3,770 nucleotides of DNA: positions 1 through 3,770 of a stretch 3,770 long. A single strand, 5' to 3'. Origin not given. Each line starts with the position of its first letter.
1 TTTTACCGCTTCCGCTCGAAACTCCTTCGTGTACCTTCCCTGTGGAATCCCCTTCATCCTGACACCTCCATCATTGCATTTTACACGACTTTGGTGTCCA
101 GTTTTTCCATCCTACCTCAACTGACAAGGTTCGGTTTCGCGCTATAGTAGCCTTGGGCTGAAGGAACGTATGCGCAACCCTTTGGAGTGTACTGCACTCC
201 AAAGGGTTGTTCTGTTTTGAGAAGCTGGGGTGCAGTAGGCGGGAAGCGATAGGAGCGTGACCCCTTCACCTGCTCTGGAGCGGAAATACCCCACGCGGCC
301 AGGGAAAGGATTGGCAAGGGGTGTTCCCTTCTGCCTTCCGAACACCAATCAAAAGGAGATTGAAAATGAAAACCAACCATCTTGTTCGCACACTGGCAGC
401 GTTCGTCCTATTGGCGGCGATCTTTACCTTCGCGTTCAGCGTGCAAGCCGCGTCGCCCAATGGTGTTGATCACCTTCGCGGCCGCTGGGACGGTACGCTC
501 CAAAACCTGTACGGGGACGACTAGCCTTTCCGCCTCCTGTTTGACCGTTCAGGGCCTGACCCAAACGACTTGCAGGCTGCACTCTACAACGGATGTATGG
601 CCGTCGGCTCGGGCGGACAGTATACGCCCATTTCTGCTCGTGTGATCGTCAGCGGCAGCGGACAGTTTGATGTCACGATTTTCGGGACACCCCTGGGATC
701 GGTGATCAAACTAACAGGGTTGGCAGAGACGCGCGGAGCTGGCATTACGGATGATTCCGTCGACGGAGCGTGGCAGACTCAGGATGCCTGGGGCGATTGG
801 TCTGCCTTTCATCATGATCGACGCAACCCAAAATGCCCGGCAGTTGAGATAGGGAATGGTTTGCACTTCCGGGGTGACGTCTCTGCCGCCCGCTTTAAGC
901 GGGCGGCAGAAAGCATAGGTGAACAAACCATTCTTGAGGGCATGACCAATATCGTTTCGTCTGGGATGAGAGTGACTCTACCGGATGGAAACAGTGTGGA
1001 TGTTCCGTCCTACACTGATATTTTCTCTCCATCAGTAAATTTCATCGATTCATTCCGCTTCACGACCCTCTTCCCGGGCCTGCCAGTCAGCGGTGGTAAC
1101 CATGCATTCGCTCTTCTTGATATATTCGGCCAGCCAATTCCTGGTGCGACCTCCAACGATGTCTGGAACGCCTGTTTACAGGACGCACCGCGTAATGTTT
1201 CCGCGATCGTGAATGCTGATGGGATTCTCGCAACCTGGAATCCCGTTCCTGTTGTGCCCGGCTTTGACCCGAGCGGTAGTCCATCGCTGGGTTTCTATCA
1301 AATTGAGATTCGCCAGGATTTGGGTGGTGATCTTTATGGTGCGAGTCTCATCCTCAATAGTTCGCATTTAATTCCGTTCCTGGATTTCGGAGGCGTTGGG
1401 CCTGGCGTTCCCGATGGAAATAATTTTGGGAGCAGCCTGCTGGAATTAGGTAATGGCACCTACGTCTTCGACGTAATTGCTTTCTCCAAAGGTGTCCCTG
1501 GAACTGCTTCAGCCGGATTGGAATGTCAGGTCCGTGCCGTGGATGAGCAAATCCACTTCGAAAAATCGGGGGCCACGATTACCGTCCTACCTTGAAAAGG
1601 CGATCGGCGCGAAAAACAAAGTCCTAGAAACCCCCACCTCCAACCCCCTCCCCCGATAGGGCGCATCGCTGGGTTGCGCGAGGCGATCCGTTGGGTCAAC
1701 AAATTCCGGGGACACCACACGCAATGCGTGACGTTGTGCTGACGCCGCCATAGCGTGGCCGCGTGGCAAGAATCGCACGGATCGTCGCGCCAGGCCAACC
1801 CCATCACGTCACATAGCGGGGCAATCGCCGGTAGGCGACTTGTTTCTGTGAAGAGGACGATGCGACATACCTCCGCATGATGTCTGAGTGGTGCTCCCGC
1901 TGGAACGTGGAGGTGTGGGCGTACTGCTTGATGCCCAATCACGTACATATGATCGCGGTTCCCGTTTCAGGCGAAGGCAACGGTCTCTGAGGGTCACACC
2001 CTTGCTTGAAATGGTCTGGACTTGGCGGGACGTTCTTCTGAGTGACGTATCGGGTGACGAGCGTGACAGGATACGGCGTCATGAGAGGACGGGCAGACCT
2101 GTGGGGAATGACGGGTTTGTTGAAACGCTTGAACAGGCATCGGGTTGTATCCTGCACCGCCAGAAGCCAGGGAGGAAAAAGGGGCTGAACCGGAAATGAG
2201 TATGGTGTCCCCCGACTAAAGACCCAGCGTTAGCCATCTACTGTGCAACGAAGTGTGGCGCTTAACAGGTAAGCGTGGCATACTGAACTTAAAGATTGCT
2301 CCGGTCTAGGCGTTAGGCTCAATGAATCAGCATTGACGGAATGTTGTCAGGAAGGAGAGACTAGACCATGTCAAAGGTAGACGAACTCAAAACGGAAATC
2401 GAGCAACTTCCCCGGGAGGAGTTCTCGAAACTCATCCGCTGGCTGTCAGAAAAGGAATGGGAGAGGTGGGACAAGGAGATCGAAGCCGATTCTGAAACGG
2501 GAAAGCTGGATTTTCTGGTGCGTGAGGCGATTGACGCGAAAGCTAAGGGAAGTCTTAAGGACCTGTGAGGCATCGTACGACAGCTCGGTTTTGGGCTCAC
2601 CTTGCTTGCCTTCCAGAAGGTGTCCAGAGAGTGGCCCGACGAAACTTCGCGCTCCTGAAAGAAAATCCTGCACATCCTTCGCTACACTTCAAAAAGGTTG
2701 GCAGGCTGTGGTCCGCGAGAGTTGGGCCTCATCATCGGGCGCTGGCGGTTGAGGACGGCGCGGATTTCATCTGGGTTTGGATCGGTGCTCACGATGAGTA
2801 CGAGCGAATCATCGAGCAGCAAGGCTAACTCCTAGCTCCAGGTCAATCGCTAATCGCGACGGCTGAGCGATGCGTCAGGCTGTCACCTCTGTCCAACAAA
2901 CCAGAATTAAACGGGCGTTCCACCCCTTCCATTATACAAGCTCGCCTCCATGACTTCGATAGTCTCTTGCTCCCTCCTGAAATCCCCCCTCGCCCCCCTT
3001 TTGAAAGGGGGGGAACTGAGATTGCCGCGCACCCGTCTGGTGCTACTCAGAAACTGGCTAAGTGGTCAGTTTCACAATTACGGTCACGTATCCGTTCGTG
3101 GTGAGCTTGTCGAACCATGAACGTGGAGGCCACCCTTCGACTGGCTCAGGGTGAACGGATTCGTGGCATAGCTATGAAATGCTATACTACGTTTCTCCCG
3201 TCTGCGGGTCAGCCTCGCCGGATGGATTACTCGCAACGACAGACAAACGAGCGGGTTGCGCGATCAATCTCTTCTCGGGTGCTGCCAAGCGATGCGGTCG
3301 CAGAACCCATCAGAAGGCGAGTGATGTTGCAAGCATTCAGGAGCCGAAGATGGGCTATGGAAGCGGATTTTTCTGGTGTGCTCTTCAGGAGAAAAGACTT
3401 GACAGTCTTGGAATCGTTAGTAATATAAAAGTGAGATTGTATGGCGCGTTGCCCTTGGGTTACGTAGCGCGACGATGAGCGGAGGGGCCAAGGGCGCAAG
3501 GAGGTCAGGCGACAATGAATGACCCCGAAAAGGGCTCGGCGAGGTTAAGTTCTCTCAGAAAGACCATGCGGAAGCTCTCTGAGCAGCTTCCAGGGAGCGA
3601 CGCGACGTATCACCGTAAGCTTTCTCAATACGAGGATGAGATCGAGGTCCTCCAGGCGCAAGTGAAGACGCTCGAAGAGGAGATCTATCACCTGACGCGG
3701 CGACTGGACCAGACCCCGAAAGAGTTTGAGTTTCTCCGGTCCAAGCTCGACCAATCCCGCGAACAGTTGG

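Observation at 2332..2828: Compact type II toxin-antitoxin operon (antitoxin then ParE/RelE-like toxin) coupled by a GTGA overlap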

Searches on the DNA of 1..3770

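Call 75: search_rna_families(source=window, threshold=evalue, max_evalue=1)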
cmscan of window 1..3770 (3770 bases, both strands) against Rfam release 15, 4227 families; matches with E-value up to 1: 0.
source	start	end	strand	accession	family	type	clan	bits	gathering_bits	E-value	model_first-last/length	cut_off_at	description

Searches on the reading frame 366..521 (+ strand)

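Call 40: search_protein_families(library=pfam, proteins=[window:366-521:+], max_evalue=1)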
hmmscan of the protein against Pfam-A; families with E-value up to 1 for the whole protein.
seq(52 aa): 1 family
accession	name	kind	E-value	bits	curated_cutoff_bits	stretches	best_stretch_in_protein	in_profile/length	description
PF13663.11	DUF4148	-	0.011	16.6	27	1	1-30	1-34/62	Domain of unknown function (DUF4148)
